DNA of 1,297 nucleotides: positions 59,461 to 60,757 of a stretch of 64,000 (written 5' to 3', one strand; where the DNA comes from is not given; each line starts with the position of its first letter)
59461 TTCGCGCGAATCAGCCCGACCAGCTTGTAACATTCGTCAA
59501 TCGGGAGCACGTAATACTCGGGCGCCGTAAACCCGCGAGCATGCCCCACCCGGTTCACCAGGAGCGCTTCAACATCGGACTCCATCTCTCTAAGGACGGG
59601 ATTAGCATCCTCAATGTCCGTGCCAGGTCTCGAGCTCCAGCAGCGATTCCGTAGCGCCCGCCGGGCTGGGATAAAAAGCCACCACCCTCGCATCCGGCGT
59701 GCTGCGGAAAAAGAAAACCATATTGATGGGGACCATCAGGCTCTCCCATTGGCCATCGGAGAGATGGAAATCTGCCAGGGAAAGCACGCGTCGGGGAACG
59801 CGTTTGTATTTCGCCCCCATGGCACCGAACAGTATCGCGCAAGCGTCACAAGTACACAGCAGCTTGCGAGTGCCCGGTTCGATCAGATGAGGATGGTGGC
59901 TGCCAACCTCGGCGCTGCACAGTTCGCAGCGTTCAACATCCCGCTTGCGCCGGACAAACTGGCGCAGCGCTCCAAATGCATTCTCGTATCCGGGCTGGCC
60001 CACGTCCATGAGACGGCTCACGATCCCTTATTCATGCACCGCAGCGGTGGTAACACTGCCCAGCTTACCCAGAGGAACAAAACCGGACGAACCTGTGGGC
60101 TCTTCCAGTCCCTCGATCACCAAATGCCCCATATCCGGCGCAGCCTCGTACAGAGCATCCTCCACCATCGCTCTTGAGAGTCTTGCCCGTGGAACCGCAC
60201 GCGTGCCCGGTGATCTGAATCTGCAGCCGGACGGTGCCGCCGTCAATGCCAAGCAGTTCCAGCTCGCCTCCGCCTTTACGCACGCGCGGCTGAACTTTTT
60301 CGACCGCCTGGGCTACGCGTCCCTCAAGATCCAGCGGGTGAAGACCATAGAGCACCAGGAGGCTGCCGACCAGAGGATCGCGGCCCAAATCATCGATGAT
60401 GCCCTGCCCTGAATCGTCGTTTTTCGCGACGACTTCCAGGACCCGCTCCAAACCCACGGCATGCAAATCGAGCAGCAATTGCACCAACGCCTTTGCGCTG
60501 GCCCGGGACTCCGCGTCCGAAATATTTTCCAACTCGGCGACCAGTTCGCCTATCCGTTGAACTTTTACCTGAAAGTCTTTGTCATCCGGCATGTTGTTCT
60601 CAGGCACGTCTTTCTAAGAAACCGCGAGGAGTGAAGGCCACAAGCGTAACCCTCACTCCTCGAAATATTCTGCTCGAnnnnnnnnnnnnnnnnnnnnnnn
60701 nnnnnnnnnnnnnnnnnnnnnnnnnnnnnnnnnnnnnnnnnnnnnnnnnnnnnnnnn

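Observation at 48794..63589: Complete group 1h (Hhy-type, atmospheric-H2-class) [NiFe]-hydrogenase locus of 17 co-directional genes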

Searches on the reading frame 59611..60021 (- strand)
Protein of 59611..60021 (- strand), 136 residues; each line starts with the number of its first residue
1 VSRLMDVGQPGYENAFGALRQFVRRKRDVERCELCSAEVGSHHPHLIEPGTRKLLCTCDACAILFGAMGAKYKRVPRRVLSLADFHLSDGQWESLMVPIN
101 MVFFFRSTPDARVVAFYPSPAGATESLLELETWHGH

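Call 4: search_protein_families(library=pfam, proteins=[window:59611-60021:-], max_evalue=0.01)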
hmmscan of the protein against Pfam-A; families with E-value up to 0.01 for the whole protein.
window:59611-60021:- (136 aa): 1 family
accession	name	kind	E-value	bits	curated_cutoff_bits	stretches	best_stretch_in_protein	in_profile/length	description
PF19372.4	DUF5947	-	7.9e-38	130.3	25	1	31-134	1-104/177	Family of unknown function (DUF5947)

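Call 53: search_protein_representatives(protein=window:59611-60021:-)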
Query: 136 residues. Proteins with E-value up to 0.001 (for the whole library): 1376; up to 1e-10: 879; up to 1e-30: 50. The best 150 are listed.
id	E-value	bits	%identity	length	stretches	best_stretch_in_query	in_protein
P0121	7.5e-54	197.9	84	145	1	26-129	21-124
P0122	1.6e-48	180.6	68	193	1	13-134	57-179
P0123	4.8e-47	175.9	65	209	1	13-134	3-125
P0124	2.9e-45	170.1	60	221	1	9-134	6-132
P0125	1.7e-44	167.6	62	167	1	11-131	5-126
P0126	9.6e-42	158.7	62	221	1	15-135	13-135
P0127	2.1e-40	154.3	54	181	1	9-134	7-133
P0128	3.4e-40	153.7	61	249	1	17-134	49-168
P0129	4.5e-40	153.3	58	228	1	15-134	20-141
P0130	3.5e-39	150.4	58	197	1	14-134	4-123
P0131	9.3e-39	149.0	57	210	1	14-135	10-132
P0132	9.4e-39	149.0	57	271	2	13-112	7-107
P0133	1.2e-38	148.7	57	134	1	13-134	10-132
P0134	1.4e-38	148.5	60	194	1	17-127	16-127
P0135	6.6e-38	146.3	54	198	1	9-134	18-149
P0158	2.8e-32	128.0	56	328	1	15-123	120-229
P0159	5.5e-32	127.1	57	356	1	31-134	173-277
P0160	6.3e-32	126.9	53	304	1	10-134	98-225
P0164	1.6e-31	125.5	51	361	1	20-133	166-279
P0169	9.1e-31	123.1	55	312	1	18-133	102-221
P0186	5.1e-29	117.4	48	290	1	15-133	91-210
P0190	9.7e-29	116.6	50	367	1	27-133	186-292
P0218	1.7e-26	109.3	53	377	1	26-134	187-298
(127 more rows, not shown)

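Call 54: search_protein_families(library=pfam, proteins=[P0159, P0164, P0218, P0160, P0158, P0190, P0169, P0186], max_evalue=0.001)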
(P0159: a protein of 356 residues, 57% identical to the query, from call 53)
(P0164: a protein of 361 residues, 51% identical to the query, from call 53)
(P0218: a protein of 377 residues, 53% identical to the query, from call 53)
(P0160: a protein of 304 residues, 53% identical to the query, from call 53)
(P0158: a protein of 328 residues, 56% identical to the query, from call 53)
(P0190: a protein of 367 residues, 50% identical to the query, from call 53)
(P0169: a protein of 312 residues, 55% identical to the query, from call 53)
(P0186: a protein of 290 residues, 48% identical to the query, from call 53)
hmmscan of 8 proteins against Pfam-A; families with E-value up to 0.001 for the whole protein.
P0159 (356 aa): 1 family
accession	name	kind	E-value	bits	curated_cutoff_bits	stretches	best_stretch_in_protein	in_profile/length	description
PF19372.4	DUF5947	-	1.6e-63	213.9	25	1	173-349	1-176/177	Family of unknown function (DUF5947)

P0164 (361 aa): 1 family
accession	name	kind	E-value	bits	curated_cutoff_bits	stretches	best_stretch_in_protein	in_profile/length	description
PF19372.4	DUF5947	-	4.3e-66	222.4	25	1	177-351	1-175/177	Family of unknown function (DUF5947)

P0218 (377 aa): 2 families
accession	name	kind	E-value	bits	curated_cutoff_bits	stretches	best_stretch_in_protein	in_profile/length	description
PF19372.4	DUF5947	-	6.2e-68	228.4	25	1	192-372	1-176/177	Family of unknown function (DUF5947)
PF01106.22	NifU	-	1.4e-10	41.6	27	1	92-156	1-66/67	NifU-like domain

P0160 (304 aa): 1 family
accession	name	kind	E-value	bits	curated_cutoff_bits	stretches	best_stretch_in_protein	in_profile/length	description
PF19372.4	DUF5947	-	1.5e-57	194.6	25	1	120-299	1-176/177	Family of unknown function (DUF5947)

P0158 (328 aa): 2 families
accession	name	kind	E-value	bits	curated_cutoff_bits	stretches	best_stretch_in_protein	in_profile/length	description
PF19372.4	DUF5947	-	1.3e-30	106.8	25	1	136-231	1-95/177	Family of unknown function (DUF5947)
PF00355.32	Rieske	-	1.1e-05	25.7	20.3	1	8-77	11-79/88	Rieske [2Fe-2S] domain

P0190 (367 aa): 2 families
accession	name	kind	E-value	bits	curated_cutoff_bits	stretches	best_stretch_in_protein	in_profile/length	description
PF19372.4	DUF5947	-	4.4e-67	225.6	25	1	190-364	1-175/177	Family of unknown function (DUF5947)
PF01106.22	NifU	-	5.2e-24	84.6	27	1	95-160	1-66/67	NifU-like domain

P0169 (312 aa): 1 family
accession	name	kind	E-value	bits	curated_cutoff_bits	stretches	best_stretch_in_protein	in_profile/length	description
PF19372.4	DUF5947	-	6e-67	225.1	25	1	115-293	1-175/177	Family of unknown function (DUF5947)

P0186 (290 aa): 1 family
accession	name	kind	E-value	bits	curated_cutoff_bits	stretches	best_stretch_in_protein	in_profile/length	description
PF19372.4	DUF5947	-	1.5e-63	214.1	25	1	107-283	1-176/177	Family of unknown function (DUF5947)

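Call 55: list_cluster_members(proteins=[P0190, P0218, P0158, P0164])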
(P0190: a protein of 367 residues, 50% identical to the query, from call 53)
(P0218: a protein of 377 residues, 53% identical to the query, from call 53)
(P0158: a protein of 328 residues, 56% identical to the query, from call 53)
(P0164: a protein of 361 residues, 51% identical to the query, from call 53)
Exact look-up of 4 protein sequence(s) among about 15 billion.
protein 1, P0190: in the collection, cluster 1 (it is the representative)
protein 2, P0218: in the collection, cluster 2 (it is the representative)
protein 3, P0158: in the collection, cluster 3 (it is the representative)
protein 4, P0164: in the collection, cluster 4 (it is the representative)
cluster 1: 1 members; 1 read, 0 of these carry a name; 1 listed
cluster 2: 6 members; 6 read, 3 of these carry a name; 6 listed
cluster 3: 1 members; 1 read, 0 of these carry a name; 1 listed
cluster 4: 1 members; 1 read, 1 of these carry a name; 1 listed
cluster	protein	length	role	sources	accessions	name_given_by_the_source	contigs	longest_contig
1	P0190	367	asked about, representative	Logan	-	-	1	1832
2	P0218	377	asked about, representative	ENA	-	-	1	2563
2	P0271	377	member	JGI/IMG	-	Fe-S cluster biogenesis protein NfuA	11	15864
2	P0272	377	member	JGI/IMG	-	Fe-S cluster biogenesis protein NfuA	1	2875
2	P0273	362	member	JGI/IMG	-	Fe-S cluster biogenesis protein NfuA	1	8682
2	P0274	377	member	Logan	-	-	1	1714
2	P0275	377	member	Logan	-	-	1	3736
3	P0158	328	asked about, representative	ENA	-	-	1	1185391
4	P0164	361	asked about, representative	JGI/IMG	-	hypothetical protein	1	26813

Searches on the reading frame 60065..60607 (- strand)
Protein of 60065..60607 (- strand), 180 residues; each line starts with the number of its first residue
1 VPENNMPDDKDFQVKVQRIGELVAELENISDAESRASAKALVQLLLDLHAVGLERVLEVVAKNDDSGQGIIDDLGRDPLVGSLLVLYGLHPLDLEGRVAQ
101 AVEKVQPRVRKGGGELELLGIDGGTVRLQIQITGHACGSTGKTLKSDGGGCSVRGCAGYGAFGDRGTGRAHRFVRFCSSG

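Call 4: search_protein_families(library=pfam, proteins=[window:60065-60607:-], max_evalue=0.01)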
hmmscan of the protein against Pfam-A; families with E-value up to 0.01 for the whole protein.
window:60065-60607:- (180 aa): 1 family
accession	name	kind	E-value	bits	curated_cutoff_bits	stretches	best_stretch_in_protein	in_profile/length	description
PF01106.22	NifU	-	1.2e-06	28.9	27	1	98-146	1-50/67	NifU-like domain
